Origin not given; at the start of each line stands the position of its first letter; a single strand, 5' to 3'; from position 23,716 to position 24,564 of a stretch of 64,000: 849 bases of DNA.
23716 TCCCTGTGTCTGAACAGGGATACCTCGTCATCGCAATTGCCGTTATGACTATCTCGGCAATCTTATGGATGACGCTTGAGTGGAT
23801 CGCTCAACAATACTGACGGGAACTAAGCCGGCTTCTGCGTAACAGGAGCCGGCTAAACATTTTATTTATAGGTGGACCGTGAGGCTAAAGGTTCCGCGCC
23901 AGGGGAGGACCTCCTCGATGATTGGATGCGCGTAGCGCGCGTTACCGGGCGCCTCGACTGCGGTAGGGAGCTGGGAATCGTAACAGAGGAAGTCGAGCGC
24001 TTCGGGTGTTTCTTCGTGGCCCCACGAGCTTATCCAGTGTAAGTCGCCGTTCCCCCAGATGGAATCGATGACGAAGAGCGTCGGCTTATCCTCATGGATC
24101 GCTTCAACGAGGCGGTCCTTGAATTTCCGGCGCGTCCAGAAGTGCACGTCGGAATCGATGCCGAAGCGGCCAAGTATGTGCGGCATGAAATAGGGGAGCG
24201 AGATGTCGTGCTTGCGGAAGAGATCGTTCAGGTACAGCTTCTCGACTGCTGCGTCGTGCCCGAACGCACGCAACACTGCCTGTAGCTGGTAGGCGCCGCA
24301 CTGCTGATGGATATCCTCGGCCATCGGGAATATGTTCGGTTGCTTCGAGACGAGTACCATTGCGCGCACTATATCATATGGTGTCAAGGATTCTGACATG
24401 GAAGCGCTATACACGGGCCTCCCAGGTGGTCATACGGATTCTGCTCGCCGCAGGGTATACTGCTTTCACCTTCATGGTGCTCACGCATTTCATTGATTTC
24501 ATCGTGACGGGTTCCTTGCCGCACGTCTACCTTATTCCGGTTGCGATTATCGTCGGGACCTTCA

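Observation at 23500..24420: AT-rich islet: very strongly signalled 69-aa two-TM peptide gene convergent with a C39/papain-like peptidase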

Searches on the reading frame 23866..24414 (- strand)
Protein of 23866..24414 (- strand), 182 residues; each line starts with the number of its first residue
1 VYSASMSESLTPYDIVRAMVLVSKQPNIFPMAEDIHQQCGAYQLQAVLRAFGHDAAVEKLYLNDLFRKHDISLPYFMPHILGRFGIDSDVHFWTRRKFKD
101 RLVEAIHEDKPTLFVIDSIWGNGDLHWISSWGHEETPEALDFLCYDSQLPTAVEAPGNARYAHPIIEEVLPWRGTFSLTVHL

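Call 6: search_protein_families(library=pfam, proteins=[window:23866-24414:-], max_evalue=1)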
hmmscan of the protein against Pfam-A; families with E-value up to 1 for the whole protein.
window:23866-24414:- (182 aa): 0 families

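Call 8: find_homologous_proteins(query=window:23866-24414:-)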
Query window:23866-24414:- (182 aa): 4 proteins with E <= 0.001 among 126 candidates.
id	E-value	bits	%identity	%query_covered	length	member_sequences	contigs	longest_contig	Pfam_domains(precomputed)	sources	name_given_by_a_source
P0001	1.7e-110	385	100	90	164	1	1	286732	-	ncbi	-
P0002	2.0e-89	317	81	89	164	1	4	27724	-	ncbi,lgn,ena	-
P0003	8.5e-64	233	62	89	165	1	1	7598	-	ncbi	-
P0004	3.8e-63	231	64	89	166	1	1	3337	-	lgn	-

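Call 9: search_protein_families(library=ncbifam, proteins=[window:23866-24414:-], max_evalue=1)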
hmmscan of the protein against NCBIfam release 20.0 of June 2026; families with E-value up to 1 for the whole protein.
window:23866-24414:- (182 aa): 0 families

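Call 10: search_solved_structures(query=window:23866-24414:-, max_evalue=10)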
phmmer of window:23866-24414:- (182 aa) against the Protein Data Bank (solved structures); distinct sequences matched with E-value up to 10: 2.
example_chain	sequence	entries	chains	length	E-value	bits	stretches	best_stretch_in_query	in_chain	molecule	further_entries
5kc0_A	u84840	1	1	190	1.2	12.4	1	46-100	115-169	Riboflavin transporter RibU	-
5kbw_A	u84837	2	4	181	1.4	12.1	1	46-99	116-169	Riboflavin transporter RibU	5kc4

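Call 12: find_encoding_contigs(protein=P0002, flank=6000)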
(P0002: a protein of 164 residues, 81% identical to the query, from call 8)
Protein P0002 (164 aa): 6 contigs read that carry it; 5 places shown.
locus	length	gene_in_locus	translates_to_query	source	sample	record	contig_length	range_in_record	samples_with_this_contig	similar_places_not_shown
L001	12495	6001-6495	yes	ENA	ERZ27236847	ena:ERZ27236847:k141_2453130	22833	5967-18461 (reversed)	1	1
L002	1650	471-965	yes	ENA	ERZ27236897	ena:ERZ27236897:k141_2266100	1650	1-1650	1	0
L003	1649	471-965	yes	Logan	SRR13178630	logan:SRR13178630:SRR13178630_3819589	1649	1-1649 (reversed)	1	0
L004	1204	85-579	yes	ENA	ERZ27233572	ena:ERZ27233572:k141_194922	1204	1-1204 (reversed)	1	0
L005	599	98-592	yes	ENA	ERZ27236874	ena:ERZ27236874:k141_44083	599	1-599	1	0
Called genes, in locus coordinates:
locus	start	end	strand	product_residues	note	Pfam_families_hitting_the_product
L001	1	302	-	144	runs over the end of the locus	PF00856:SET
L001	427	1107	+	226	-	PF01996:F420_ligase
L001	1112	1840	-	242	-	PF04087:DUF389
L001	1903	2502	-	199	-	-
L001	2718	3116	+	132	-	PF03330:DPBB_1 (weak)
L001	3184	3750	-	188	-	PF01988:VIT1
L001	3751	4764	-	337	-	PF00291:PALP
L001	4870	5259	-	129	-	PF02261:Asp_decarbox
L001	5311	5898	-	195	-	PF09335:VTT_dom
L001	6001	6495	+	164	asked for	-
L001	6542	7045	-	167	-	-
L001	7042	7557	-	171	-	-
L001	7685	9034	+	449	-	PF08323:Glyco_transf_5, PF13439:Glyco_transf_4, PF13579:Glyco_trans_4_4, PF20706:GT4-conflict, PF00534:Glycos_transf_1, PF13692:Glyco_trans_1_4, PF13524:Glyco_trans_1_2 (weak)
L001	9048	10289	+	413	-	PF03065:Glyco_hydro_57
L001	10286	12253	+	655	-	PF22422:MGH1-like_GH (faint), PF00723:Glyco_hydro_15, PF17389:Bac_rhamnosid6H (weak), PF00723:Glyco_hydro_15 (weak)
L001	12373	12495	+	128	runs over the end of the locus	-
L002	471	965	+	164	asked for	-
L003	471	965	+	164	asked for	-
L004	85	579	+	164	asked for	-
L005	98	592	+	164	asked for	-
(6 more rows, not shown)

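Call 13: find_encoding_contigs(protein=P0003, flank=6000)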
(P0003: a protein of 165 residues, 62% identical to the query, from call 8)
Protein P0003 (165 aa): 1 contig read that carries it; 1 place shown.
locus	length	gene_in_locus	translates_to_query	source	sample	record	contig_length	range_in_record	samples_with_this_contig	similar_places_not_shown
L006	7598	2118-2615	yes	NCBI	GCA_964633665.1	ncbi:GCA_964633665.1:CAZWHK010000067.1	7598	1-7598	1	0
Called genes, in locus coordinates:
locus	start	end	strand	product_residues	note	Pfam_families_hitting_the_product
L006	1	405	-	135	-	?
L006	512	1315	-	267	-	PF02261:Asp_decarbox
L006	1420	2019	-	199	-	PF09335:VTT_dom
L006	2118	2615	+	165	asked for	-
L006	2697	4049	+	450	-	PF08323:Glyco_transf_5, PF13439:Glyco_transf_4, PF13579:Glyco_trans_4_4, PF20706:GT4-conflict, PF00534:Glycos_transf_1, PF13692:Glyco_trans_1_4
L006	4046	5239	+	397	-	PF03065:Glyco_hydro_57, PF01522:Polysacc_deac_1 (weak)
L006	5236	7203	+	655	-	PF00723:Glyco_hydro_15, PF22422:MGH1-like_GH (faint)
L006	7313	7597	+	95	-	?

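Call 14: find_encoding_contigs(protein=P0004, flank=6000)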
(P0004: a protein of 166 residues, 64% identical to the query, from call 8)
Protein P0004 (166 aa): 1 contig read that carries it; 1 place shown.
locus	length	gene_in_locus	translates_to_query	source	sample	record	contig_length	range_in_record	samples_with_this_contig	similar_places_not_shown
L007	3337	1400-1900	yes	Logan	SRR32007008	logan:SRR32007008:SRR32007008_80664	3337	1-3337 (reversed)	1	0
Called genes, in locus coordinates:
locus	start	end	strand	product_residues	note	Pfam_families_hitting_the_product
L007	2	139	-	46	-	?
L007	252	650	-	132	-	PF02261:Asp_decarbox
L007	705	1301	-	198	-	PF09335:VTT_dom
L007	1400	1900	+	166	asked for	-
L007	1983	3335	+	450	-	PF08323:Glyco_transf_5, PF13439:Glyco_transf_4, PF13579:Glyco_trans_4_4, PF20706:GT4-conflict, PF00534:Glycos_transf_1, PF13692:Glyco_trans_1_4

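Call 18: find_related_loci(query=A2, collection=genome_contigs, flank=6000)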
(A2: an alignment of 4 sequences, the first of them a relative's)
Query A2 (164 aa) in genome_contigs; peptide patterns used: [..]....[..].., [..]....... (x = any residue, [..] = any of these).
59 stretches matched a pattern; 1 encode a relative of the query (tblastn E <= 1e-3); 1 distinct loci.
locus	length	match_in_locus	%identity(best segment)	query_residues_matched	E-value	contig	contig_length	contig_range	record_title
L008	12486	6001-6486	81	1-162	4e-94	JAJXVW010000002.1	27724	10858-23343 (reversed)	MAG: bacterium isolate BP5.bin47 NODE_2667_length_27724_cov_1.018372, whole genome shotgun sequence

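Call 26: predict_structure(alignment_id=A2)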
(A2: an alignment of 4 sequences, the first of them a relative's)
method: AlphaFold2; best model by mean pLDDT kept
length: 164 residues; sequences in the alignment: 4
mean_pLDDT: 44.6   pTM: 0.44
mean pLDDT of the five models: 44.6, 43.9, 43.9, 43.9, 43.6
residues with pLDDT >= 90: 0; 70-90: 0; 50-70: 72; < 50: 92
segments of 3 or more residues with pLDDT < 50: 1-22, 32-34, 99-164
pLDDT, mean of each block of 10 residues (from residue 1): 42 37 52 53 58 61 61 61 59 50 36 38 34 27 26 28 23
secondary structure, 60 per line:
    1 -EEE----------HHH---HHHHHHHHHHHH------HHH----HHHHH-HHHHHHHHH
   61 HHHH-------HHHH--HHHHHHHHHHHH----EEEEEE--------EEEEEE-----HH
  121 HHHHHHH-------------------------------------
elements in order: E2-4 H21-32 H46-50 H52-64 H72-75 H78-89 E94-99 E108-113 H119-127
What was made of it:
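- Tried and rejected: A structure prediction from the 4-sequence alignment failed, with pLDDT 44.6 (call 26).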

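Call 27: search_protein_representatives(alignment_id=A1)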
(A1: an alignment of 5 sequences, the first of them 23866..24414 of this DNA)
Query: 5 sequences, 164 profile positions. Proteins with E-value up to 0.001 (for the whole library): 24; up to 1e-10: 11; up to 1e-30: 2. The best 24 are listed.
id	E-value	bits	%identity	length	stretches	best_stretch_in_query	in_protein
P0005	1.3e-59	217.2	-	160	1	1-162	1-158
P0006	2.5e-53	196.7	-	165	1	1-163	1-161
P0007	1.2e-26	110.0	-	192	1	7-162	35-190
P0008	8.0e-25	104.0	-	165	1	3-159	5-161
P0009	1.7e-24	103.0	-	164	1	13-156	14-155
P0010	4.3e-21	91.9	-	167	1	6-162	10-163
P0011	1.1e-20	90.6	-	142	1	1-72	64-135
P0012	1.7e-18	83.5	-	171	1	2-162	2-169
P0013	4.4e-17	78.9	-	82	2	112-163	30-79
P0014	2.2e-15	73.3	-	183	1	2-161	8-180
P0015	3.7e-15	72.6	-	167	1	5-162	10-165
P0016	1.3e-09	54.6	-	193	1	15-150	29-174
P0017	2.4e-09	53.7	-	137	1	25-161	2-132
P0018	9.3e-08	48.5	-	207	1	4-130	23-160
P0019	1.0e-07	48.4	-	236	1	4-158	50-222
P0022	3.4e-06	43.4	-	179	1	9-148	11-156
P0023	2.4e-05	40.7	-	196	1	10-160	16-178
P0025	1.7e-04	37.9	-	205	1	3-158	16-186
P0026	5.5e-04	36.3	-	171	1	5-157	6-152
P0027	7.4e-04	35.8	-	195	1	20-136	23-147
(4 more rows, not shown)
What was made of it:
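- A profile search found 24 relatives among 1.84e9 representatives (call 27).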

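Call 29: search_protein_families(library=pfam, alignment_id=A3, max_evalue=1)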
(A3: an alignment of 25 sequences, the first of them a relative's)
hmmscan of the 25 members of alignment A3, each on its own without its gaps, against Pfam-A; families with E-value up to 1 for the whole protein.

A. member 1, P0001 (164 aa): 0 families

B. families by the number of members that match (of 25 scanned): 11 families
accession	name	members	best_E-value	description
PF13529.12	Peptidase_C39_2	13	1.8e-08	Peptidase_C39 like family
PF14399.12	BtrH_N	6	4.9e-06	Butirosin biosynthesis protein H, N-terminal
PF22192.2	GtgE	4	0.014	GtgE peptidase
PF11814.14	DUF3335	3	0.017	Peptidase_C39 like family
PF09778.15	Guanylate_cyc_2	2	0.0038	Guanylylate cyclase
PF02558.23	ApbA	1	0.018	Ketopantoate reductase PanE/ApbA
PF00112.29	Peptidase_C1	1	0.083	Papain family cysteine protease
PF03412.21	Peptidase_C39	1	0.094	Peptidase C39 family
PF20943.3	DUF4785_3rd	1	0.16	Domain of unknown function (DUF4785) C-terminal domain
PF12949.13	HeH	1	0.16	HeH/LEM domain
PF24196.1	DUF7421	1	0.32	Family of unknown function (DUF7421)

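Call 30: search_solved_structures(query=A3, max_evalue=10, show_alignments=3)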
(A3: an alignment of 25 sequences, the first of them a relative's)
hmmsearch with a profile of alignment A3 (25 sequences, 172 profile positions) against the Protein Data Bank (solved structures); distinct sequences matched with E-value up to 10: 27.
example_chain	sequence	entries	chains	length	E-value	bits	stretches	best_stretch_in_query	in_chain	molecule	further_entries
6th5_A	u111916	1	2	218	0.00035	23.3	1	16-133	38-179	Alr0975 protein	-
6tho_A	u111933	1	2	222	0.00036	23.3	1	16-133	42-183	Alr0975 protein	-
2btw_B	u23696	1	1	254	0.00047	22.9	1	15-133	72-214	ALR0975 PROTEIN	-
2btw_A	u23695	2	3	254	0.00048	22.9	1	15-133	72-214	ALR0975 PROTEIN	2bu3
4mi7_A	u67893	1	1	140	0.035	16.8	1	72-141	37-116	Bacteriophage encoded virulence factor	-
6mol_A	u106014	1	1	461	0.043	16.5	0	26-75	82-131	Monoextended DARPin R12 (M_R12)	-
6iin_A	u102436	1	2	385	0.049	16.3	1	21-60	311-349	Ubiquitin carboxyl-terminal hydrolase 14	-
4jb8_P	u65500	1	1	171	0.049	16.3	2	21-75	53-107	DARPin C7_16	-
6iik_A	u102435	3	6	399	0.051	16.2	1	21-60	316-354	Ubiquitin carboxyl-terminal hydrolase 14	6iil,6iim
2ayn_A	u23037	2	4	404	0.052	16.2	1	21-60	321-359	Ubiquitin carboxyl-terminal hydrolase 14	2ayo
6lvs_A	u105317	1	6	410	0.053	16.2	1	21-59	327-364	Ubiquitin carboxyl-terminal hydrolase 14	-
5oec_A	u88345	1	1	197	0.061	16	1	72-140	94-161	GtgE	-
5gjq_x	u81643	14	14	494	0.07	15.8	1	21-59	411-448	Ubiquitin carboxyl-terminal hydrolase 14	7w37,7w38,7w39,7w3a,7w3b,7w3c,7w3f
5kdg_A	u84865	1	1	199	0.082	15.6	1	73-140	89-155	Gifsy-2 prophage protein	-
5oed_A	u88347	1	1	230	0.083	15.6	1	72-140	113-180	GtgE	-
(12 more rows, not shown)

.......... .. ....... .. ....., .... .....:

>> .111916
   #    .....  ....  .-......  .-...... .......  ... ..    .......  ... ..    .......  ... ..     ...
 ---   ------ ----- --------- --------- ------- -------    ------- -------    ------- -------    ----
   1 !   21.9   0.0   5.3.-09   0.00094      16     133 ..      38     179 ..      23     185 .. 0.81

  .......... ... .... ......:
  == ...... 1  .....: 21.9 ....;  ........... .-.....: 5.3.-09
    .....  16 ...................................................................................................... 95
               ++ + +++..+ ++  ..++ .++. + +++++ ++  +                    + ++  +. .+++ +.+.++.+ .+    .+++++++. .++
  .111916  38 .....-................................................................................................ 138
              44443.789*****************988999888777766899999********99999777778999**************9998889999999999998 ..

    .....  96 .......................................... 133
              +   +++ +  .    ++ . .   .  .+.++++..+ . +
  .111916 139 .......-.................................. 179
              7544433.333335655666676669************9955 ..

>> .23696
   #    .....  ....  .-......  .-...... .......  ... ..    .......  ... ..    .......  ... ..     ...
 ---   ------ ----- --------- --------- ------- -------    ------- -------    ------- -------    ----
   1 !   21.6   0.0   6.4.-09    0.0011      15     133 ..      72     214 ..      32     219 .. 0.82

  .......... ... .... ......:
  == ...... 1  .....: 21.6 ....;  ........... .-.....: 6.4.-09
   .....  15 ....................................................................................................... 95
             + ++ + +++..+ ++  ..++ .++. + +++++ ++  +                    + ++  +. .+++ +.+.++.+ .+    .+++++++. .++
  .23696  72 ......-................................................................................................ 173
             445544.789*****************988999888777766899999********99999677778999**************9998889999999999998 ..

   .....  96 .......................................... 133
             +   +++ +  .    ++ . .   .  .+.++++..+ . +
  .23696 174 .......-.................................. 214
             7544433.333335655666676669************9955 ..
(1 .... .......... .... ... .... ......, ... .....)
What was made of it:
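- On Clan CA papain-like cysteine hydrolases: They align to the Cys, His and Asp of Alr0975 (call 30).
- A profile search of PDB sequences finds Alr0975 at E 3.5e-4, with Cys, His and Asp aligned (call 30).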

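Call 34: find_encoding_contigs(protein=P0005, flank=5000, max_places=3)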
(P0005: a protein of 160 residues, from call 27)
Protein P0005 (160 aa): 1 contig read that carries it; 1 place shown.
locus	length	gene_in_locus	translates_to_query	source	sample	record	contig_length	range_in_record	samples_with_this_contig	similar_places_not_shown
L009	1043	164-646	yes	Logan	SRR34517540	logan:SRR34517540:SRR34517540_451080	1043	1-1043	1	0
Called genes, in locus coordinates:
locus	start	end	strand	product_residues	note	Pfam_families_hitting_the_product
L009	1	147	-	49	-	?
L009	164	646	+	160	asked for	-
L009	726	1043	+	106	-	?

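Call 35: find_encoding_contigs(protein=P0007, flank=5000, max_places=3)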
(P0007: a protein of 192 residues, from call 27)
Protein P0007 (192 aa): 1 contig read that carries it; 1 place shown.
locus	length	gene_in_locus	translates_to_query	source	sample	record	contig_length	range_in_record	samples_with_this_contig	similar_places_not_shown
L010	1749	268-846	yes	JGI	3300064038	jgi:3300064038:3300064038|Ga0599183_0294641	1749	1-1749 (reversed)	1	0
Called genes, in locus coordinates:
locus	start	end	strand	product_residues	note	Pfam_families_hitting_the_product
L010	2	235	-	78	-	?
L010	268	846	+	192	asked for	PF13529:Peptidase_C39_2 (faint)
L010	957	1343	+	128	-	-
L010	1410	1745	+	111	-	-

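Call 37: predict_structure(alignment_id=A4)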
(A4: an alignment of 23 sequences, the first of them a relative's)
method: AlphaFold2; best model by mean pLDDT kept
length: 164 residues; sequences in the alignment: 23
mean_pLDDT: 96.2   pTM: 0.91
mean pLDDT of the five models: 96.2, 96.1, 95.8, 95.7, 95.5
residues with pLDDT >= 90: 156; 70-90: 8; 50-70: 0; < 50: 0
segments of 3 or more residues with pLDDT < 50: none
pLDDT, mean of each block of 10 residues (from residue 1): 94 95 98 97 96 96 98 98 98 97 92 97 98 97 97 95 92
secondary structure, 60 per line:
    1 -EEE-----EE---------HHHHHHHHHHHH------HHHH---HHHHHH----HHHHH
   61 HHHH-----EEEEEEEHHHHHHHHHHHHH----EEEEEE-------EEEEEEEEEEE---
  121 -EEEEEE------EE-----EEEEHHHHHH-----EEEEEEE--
elements in order: E2-4 H21-32 H39-42 H46-51 H56-64 E70-76 H77-89 E94-99 E107-117 E122-127 E141-144 H145-150 E156-162
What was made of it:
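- On Clan CA papain-like cysteine hydrolases: The AF2 model has pLDDT 96.2, and Cys21 is the first residue of helix 21-32 (call 37).
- The AlphaFold2 model has pLDDT 96.2 (call 37).
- Tried and rejected: It succeeded only with the 23-sequence alignment (call 37).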

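Call 42: fold_search(model_id=the predicted structure, library=pdb)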
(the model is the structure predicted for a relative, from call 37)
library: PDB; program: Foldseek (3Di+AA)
matches with E <= 10: 800; with E <= 0.001: 12
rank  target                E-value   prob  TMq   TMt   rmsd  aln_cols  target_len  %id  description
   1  1y4h_A                3.6e-05  1.00  0.64  0.62   5.8       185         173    8  Wild type staphopain-staphostatin complex (released 2005-01-18)
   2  1pxv_A                6.6e-05  1.00  0.57  0.52   7.4       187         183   11  The staphostatin-staphopain complex: a forward binding inhibitor in complex with its target cysteine protease (released 2003-10-21)
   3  8oig_A                1.6e-04  1.00  0.64  0.61   5.6       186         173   11  Crystal Structure of Staphopain C from Staphylococcus aureus (released 2023-06-21)
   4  1cv8                  1.8e-04  1.00  0.62  0.59   5.7       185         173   11  STAPHOPAIN, CYSTEINE PROTEINASE FROM STAPHYLOCOCCUS AUREUS V8 (released 1998-10-14)
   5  3oqc_B                2.3e-04  1.00  0.57  0.27   5.6       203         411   13  Ubiquitin-fold modifier 1 Specific Protease, UfSP2 (released 2011-01-12)
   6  9l5u_B                4.7e-04  1.00  0.60  0.70   4.5       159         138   11  Papain-like cysteine protease toxin/immunity pair (released 2025-06-04)
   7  6th5_B                6.4e-04  1.00  0.64  0.51   4.8       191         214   10  Crystal structure of mature wildtype primitive Phytochelatin synthase from Nostoc spec. - Alr0975 (released 2020-11-25)
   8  1x9y_A                6.8e-04  1.00  0.51  0.27   7.7       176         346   10  The prostaphopain B structure (released 2004-11-23)
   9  7n87_MODEL_1_A        7.2e-04  1.00  0.55  0.59   4.1       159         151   14  Solution NMR structure of peptidase domain from Clostridium thermocellum PCAT1 (released 2021-12-29)
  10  2btw_A                8.1e-04  1.00  0.65  0.52   4.6       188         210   12  Crystal structure of Alr0975 (released 2005-12-14)
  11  8ssm_A                9.2e-04  1.00  0.61  0.69   4.7       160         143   12  Citrobacter rodentium contact dependent growth inhibition (CDI) toxin (CdiA-CT) and immunity (CdiI) complex (released 2024-05-15)
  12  6tho_A                9.2e-04  1.00  0.65  0.51   4.8       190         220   10  Acylintermediate of glutathione and the mature primitive phytochelatin synthase Alr0975 from Nostoc PCC 7120 at atomic (released 2020-12-02)
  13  2bu3_A                1.1e-03  1.00  0.66  0.56   4.4       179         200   12  Acyl-enzyme intermediate between Alr0975 and glutathione at pH 3.4 (released 2005-12-14)
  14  6tho_B                1.3e-03  1.00  0.62  0.49   5.2       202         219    9  Acylintermediate of glutathione and the mature primitive phytochelatin synthase Alr0975 from Nostoc PCC 7120 at atomic (released 2020-12-02)
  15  2btw_B                1.4e-03  1.00  0.63  0.51   4.8       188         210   11  Crystal structure of Alr0975 (released 2005-12-14)
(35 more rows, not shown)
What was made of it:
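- On Clan CA papain-like cysteine hydrolases: Foldseek agrees (call 42).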
